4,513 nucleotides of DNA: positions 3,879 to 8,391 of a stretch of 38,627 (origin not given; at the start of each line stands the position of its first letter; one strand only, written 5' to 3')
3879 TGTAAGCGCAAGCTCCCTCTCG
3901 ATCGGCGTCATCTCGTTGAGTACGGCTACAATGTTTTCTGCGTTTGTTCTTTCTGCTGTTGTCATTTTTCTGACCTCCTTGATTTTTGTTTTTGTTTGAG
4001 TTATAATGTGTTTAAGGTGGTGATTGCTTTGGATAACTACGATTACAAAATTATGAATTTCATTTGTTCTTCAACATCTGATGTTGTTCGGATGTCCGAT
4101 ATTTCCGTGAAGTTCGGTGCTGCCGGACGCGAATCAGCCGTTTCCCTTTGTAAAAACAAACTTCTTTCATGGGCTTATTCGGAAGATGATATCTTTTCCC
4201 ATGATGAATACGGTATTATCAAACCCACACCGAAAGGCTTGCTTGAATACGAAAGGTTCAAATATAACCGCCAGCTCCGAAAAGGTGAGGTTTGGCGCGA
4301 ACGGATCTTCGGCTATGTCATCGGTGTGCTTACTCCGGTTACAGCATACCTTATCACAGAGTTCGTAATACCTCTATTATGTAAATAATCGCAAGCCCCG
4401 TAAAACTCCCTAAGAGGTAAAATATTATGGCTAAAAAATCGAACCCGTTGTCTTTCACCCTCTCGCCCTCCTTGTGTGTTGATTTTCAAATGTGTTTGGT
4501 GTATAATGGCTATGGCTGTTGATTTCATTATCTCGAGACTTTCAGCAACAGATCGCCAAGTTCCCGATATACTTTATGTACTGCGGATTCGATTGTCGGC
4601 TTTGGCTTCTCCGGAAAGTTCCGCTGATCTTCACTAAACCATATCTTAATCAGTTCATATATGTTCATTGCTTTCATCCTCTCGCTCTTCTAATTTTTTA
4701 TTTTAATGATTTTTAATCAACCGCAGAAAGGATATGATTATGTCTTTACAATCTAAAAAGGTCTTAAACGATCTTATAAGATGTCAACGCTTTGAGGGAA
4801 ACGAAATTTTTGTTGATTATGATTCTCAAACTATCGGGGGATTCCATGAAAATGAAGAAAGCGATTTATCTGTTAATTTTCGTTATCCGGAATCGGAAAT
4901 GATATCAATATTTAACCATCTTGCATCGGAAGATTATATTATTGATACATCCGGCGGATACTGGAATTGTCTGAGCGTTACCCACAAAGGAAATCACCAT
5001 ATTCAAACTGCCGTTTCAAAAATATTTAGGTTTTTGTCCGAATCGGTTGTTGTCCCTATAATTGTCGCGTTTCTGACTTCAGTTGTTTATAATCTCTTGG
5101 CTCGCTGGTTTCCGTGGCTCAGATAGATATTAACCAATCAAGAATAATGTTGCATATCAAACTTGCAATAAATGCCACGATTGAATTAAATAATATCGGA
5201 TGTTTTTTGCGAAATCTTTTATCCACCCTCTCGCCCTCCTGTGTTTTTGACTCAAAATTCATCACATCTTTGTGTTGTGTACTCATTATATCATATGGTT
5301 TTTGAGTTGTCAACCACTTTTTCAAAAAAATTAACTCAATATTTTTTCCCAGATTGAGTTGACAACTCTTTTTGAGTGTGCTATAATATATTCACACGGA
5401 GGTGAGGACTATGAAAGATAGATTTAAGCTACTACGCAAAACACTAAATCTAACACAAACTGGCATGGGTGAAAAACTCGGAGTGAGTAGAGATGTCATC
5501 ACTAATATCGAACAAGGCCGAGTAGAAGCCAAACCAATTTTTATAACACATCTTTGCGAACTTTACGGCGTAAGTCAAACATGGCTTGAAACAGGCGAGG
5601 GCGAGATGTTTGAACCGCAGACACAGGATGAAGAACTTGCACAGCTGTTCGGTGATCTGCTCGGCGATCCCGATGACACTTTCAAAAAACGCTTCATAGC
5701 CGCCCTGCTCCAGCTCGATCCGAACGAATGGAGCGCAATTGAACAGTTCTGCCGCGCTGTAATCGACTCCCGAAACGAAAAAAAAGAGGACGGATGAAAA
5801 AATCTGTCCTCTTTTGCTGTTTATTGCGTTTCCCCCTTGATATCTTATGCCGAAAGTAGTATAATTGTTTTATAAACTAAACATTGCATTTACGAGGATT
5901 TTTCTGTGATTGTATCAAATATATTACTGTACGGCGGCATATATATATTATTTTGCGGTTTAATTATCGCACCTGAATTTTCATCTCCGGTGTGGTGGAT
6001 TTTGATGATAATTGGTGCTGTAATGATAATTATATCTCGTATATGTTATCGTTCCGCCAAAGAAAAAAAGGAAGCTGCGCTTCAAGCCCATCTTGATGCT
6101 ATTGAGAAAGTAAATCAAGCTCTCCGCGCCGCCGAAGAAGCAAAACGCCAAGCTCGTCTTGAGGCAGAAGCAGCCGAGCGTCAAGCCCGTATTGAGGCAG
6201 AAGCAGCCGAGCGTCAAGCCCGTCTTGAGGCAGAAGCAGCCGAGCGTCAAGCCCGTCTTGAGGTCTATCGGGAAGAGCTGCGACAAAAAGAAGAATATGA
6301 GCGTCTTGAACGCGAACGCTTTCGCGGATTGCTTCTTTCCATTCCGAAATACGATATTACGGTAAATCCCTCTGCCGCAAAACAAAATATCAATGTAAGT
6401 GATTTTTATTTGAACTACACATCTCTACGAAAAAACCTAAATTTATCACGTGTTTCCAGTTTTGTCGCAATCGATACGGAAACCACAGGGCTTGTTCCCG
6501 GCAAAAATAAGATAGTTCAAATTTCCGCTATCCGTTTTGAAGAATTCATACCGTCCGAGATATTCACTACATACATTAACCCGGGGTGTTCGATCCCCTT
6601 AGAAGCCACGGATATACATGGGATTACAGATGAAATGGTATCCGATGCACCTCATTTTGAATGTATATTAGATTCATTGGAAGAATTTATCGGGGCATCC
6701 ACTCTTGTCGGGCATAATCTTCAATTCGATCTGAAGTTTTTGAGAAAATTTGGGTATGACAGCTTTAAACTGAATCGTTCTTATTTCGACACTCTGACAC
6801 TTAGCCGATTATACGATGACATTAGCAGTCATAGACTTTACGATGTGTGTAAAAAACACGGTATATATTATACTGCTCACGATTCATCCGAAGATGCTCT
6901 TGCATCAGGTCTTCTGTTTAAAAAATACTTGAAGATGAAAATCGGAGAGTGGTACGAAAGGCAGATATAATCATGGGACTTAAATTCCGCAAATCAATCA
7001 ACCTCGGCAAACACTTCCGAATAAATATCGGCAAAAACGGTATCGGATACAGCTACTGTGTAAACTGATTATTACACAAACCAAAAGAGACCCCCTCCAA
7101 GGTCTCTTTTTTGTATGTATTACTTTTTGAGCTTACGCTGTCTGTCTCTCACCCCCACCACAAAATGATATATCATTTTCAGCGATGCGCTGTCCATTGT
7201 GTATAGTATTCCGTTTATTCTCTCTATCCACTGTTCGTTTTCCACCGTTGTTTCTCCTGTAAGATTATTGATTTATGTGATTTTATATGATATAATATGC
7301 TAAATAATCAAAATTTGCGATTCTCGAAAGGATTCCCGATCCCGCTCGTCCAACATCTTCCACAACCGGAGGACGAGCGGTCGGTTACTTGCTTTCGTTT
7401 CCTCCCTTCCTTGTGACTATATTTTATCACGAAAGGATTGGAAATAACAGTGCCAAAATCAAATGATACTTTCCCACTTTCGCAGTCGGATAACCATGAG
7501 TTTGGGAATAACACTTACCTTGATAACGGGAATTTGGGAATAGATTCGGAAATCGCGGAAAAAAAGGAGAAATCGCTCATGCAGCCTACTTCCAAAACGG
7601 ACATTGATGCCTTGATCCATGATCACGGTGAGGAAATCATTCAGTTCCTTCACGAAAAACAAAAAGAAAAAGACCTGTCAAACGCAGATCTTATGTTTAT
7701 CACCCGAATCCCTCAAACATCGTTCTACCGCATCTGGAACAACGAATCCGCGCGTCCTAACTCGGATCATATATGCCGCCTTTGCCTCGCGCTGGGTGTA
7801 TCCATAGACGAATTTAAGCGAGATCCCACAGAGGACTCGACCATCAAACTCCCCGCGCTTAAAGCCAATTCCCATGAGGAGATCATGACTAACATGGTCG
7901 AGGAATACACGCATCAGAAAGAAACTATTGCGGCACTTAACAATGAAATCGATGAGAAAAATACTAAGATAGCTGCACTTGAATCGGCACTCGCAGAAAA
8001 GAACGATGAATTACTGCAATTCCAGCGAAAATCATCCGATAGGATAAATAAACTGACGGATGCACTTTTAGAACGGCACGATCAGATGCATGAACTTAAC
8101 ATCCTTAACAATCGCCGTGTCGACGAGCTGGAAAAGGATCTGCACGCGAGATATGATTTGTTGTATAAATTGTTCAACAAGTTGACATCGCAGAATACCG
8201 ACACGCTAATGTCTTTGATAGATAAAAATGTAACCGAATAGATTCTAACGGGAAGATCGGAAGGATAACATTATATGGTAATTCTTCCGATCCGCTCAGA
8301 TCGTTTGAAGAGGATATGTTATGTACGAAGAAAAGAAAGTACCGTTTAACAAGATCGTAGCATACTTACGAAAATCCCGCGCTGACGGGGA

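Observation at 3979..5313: Duplicated convergent cassette: tail-anchored protein gene opposed by a ~35-aa hydrophobic peptide ORF with a conserved 5' block (type I toxin-antitoxin-like)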

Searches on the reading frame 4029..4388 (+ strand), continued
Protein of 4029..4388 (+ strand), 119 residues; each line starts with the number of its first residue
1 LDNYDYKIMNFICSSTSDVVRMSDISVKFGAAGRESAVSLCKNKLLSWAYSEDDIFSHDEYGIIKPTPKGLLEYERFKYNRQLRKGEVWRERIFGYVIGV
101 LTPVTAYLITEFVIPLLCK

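Call 95: search_protein_families(library=pfam, max_evalue=10, proteins=[L018:2612-3058:+, L017:5560-5841:+, L017:6517-6885:+])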
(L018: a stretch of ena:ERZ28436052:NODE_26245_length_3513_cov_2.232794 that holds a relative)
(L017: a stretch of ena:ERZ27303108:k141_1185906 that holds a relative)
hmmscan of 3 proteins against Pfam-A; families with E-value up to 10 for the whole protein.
L018:2612-3058:+ (148 aa): 1 family
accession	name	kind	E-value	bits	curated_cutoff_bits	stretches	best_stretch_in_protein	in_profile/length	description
PF24376.1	DUF7532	-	0.042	14.4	27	1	28-79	25-76/122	Family of unknown function (DUF7532)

L017:5560-5841:+ (93 aa): 0 families

L017:6517-6885:+ (122 aa): 1 family
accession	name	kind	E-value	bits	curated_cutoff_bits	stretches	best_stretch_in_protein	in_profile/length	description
PF09345.15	SiaC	-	0.15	12.2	24.5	1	8-57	30-79/120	SiaC family regulatory phosphoprotein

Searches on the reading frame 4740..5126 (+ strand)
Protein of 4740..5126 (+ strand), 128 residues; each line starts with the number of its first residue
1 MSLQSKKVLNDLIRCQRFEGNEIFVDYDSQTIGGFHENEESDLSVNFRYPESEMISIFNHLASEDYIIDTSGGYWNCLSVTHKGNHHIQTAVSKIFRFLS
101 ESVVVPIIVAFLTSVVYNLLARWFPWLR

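Call 6: search_protein_families(library=pfam, max_evalue=0.1, proteins=[window:4740-5126:+])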
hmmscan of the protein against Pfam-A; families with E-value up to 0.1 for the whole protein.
window:4740-5126:+ (128 aa): 0 families

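Call 13: find_related_loci(query=window:4740-5126:+, collection=viral_contigs, flank=3000)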
Query window:4740-5126:+ (128 aa) in viral_contigs; peptide patterns used: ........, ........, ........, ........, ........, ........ (x = any residue, [..] = any of these).
17 stretches matched a pattern, but none encodes a relative of the query by tblastn (E <= 1e-3).

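Call 15: find_encoding_contigs(protein=window:4740-5126:+, flank=4000, max_places=8)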
Protein window:4740-5126:+ (128 aa): no gene with exactly this product is on record in the collection.

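Call 17: find_homologous_proteins(query=window:4740-5126:+, max_evalue=0.01)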
Query window:4740-5126:+ (128 aa): 3 proteins with E <= 0.01 among 7 candidates.
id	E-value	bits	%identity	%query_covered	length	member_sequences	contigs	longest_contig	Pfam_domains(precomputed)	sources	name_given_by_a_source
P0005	1.0e-80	286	99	100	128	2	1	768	-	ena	-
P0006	1.9e-32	130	48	99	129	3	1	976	-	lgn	-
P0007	1.3e-23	101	62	61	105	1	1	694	-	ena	-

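Call 31: find_encoding_contigs(protein=P0005, flank=3000, max_places=3)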
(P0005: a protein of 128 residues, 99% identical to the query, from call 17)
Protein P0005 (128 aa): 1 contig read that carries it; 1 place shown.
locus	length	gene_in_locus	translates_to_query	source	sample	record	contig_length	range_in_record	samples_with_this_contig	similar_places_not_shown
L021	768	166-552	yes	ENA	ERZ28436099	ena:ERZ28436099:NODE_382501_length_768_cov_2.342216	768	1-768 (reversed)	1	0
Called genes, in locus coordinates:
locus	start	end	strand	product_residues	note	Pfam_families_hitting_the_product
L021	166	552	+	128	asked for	-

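Call 32: find_encoding_contigs(protein=P0006, flank=3000, max_places=3)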
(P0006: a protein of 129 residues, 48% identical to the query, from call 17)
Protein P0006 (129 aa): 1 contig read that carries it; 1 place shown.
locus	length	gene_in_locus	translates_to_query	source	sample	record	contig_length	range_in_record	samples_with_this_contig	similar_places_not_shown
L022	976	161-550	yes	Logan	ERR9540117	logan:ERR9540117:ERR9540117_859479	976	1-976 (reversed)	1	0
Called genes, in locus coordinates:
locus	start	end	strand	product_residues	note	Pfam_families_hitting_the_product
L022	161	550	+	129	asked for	-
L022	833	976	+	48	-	?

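Call 33: find_encoding_contigs(protein=P0007, flank=3000, max_places=3)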
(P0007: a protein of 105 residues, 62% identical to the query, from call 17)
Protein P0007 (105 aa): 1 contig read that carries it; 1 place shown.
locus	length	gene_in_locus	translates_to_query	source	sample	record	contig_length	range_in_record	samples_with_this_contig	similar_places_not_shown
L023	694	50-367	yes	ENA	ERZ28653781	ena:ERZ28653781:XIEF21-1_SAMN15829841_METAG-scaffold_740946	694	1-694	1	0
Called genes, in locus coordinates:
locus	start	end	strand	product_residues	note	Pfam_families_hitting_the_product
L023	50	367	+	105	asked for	-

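Call 43: search_protein_families(library=phrogs, max_evalue=0.01, proteins=[window:4740-5126:+])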
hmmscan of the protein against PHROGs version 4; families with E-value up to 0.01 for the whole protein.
window:4740-5126:+ (128 aa): 1 family
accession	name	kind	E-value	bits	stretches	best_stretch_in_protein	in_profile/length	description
phrog_12206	-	unknown function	1.5e-05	26.3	1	76-127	69-117/119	-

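Call 44: search_protein_families(library=padloc, max_evalue=0.01, proteins=[window:4740-5126:+])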
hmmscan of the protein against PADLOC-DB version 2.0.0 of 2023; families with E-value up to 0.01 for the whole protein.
window:4740-5126:+ (128 aa): 0 families

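Call 77: search_dna_similar(query=window:4740-5123:+, collection=phages, mode=protein, max_evalue=1, max_rows=10)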
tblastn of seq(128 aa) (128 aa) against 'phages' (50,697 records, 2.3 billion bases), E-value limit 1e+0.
No match.

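Call 79: list_cluster_members(proteins=[P0001, window:4357-4458:-, window:5122-5226:-, window:5122-5325:-, window:4531-4677:-, window:4740-5123:+, window:4734-5123:+, window:3792-3965:-, window:5411-5794:+, window:8321-9877:+])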
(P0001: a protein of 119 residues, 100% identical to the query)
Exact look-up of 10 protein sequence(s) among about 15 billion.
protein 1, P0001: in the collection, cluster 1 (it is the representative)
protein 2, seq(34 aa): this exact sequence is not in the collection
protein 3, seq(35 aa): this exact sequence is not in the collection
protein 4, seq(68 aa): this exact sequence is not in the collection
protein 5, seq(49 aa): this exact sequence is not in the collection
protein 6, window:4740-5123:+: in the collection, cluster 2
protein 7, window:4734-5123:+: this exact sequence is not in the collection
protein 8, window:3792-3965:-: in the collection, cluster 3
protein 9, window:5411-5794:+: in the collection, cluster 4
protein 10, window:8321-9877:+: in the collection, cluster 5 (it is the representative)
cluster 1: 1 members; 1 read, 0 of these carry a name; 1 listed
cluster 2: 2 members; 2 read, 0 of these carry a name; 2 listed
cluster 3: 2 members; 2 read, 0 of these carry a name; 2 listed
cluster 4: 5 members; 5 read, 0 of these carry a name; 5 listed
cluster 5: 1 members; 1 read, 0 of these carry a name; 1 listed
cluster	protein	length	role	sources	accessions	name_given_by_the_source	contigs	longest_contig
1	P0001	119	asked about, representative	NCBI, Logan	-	-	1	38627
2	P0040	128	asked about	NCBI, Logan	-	-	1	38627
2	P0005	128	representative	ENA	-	-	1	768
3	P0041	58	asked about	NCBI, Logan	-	-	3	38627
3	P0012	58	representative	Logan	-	-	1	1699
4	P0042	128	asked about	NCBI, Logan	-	-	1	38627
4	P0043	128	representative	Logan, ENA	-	-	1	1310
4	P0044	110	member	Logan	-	-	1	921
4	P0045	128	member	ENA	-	-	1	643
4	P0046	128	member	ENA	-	-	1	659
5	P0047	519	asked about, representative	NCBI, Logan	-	-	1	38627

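Call 94: search_protein_families(library=ncbifam, max_evalue=1, proteins=[window:4740-5126:+])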
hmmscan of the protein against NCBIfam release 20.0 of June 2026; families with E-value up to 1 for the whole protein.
window:4740-5126:+ (128 aa): 1 family
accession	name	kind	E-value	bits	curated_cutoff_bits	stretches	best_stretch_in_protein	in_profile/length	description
NF041263.1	colicin_Z_full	equivalog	0.033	14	300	1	37-76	171-210/229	colicin Z family toxin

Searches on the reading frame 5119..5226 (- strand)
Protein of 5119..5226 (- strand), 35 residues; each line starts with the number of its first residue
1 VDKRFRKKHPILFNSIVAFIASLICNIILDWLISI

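Call 6: search_protein_families(library=pfam, max_evalue=0.1, proteins=[window:5119-5226:-])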
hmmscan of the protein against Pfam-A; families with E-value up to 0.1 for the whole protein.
window:5119-5226:- (35 aa): 0 families

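Call 43: search_protein_families(library=phrogs, max_evalue=0.01, proteins=[window:5119-5226:-])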
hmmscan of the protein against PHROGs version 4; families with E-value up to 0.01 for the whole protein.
window:5119-5226:- (35 aa): 0 families

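Call 44: search_protein_families(library=padloc, max_evalue=0.01, proteins=[window:5119-5226:-])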
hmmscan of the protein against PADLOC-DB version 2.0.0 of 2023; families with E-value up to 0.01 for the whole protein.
window:5119-5226:- (35 aa): 0 families

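Call 78: search_dna_similar(query=window:5122-5226:-, collection=phages, mode=protein, max_evalue=10, max_rows=10)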
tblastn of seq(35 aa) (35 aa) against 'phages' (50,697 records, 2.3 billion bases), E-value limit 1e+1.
Records with a match: 2; places in all: 2; records where one place covers at least 80% of the query: 0.
Best place of each record, by identity: <60% 2.
By first word of the organism name: uncultured 2.
By host as written in the record: - 2.
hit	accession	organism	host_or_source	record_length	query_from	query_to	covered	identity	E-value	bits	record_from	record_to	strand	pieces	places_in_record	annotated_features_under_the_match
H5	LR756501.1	uncultured phage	metagenomic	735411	5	29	71%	48.0%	5e+0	28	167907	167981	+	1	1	record has no annotation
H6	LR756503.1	uncultured phage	metagenomic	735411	5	29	71%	48.0%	5e+0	28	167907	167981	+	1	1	record has no annotation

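Call 94: search_protein_families(library=ncbifam, max_evalue=1, proteins=[window:5122-5226:-])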
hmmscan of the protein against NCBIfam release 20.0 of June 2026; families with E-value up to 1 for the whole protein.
seq(35 aa): 0 families

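Call 95: search_protein_families(library=pfam, max_evalue=10, proteins=[window:5122-5226:-])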
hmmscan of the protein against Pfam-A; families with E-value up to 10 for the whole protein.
seq(35 aa): 0 families

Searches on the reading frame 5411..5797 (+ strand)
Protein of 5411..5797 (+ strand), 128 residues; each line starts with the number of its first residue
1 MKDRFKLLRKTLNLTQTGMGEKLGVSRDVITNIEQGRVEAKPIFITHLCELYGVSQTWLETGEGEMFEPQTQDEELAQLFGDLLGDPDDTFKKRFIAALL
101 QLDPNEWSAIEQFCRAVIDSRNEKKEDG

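Call 6: search_protein_families(library=pfam, max_evalue=0.1, proteins=[window:5411-5797:+])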
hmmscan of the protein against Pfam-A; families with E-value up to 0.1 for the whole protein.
window:5411-5797:+ (128 aa): 5 families
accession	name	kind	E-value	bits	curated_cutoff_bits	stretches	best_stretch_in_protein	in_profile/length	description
PF12844.13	HTH_19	-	2.3e-12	47.1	30.2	1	4-65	3-64/64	Helix-turn-helix domain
PF13560.12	HTH_31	-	3.4e-12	46.9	27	1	4-57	5-59/64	Helix-turn-helix domain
PF01381.28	HTH_3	-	4.9e-08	33.3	23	1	6-58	2-54/55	Helix-turn-helix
PF00157.23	Pou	-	0.041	14.3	27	1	4-61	12-70/72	Pou domain - N-terminal to homeobox domain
PF13413.12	HTH_25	-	0.076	13.3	24.6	0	8-42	5-39/62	Helix-turn-helix domain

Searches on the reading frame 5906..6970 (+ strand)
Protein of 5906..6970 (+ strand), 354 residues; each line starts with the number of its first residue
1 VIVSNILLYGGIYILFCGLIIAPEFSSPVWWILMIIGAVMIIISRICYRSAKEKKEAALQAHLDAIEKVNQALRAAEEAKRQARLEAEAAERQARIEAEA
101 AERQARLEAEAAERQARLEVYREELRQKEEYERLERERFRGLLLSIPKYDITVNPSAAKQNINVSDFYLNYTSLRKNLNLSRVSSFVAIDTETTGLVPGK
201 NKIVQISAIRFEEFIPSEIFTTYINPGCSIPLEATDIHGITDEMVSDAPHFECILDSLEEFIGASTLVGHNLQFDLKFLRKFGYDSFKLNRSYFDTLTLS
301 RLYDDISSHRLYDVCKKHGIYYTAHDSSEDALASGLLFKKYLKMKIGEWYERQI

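Call 6: search_protein_families(library=pfam, max_evalue=0.1, proteins=[window:5906-6970:+])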
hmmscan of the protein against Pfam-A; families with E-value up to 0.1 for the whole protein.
window:5906-6970:+ (354 aa): 9 families
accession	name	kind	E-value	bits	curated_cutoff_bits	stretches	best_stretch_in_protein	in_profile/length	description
PF00929.31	RNase_T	-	1.1e-25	91.5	24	1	187-337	1-163/164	Exonuclease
PF01612.26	DNA_pol_A_exo1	-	0.00016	22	23.6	1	184-317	20-126/173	3'-5' exonuclease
PF21762.3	DEDDh_C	-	0.00032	21.3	27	1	265-326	108-173/188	DNA polymerase III subunit epsilon-like, C-terminal domain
PF06785.16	UPF0242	-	0.0045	17.5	33.5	1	3-126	6-121/194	Uncharacterised protein family (UPF0242) N-terminus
PF20059.4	DUF6458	-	0.017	15.8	27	1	29-69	32-72/78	Domain of unknown function (DUF6458)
PF13314.11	DUF4083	-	0.029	14.8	25.4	1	32-66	15-50/57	Domain of unknown function (DUF4083)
PF13482.12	RNase_H_2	-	0.03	14.7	22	0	189-229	3-42/165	RNase_H superfamily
PF09756.15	DDRGK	-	0.046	13.8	27.8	1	71-192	7-128/188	DDRGK domain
PF07332.16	Phage_holin_3_6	-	0.062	13.8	28.4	1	6-72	45-111/116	Putative Actinobacterial Holin-X, holin superfamily III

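Call 44: search_protein_families(library=padloc, max_evalue=0.01, proteins=[window:5906-6970:+])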
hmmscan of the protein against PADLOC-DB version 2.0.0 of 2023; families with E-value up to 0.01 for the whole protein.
window:5906-6970:+ (354 aa): 4 families
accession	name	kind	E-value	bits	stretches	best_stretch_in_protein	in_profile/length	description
PDLC01247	DEDDh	-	1.1e-38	131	1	187-338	1-138/139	"CAS-I,CAS-II,CAS-III,CAS-IV,CAS-V,CAS-VI; associated"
PDLC05027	PDC-S48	-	7.1e-32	109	1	184-345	4-170/411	-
PDLC05028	PDC-S48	-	9.2e-22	75.3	1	181-316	15-152/512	-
PDLC03841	LeoBC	-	0.0023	15.1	1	14-127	468-582/601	-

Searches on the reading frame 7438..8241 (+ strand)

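Call 6: search_protein_families(library=pfam, max_evalue=0.1, proteins=[window:7438-8241:+])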
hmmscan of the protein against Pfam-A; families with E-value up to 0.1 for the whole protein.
window:7438-8241:+ (267 aa): 3 families
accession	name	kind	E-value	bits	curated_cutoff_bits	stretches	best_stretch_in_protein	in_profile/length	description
PF13443.12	HTH_26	-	1.1e-07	32.4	22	1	76-126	7-57/63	Cro/C1-type HTH DNA-binding domain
PF25481.1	Nucleoprot-TPR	-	0.0015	19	27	1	166-222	12-68/80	Nucleoprotein TPR-like domain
PF16808.10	PKcGMP_CC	-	0.044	13.8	35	0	174-192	6-24/35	Coiled-coil N-terminus of cGMP-dependent protein kinase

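Call 44: search_protein_families(library=padloc, max_evalue=0.01, proteins=[window:7438-8241:+])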
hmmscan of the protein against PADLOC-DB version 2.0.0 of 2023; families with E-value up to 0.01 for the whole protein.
window:7438-8241:+ (267 aa): 1 family
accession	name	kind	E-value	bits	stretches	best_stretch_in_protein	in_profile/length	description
PDLC03864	LmuB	-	0.002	14.8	1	102-266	376-526/657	-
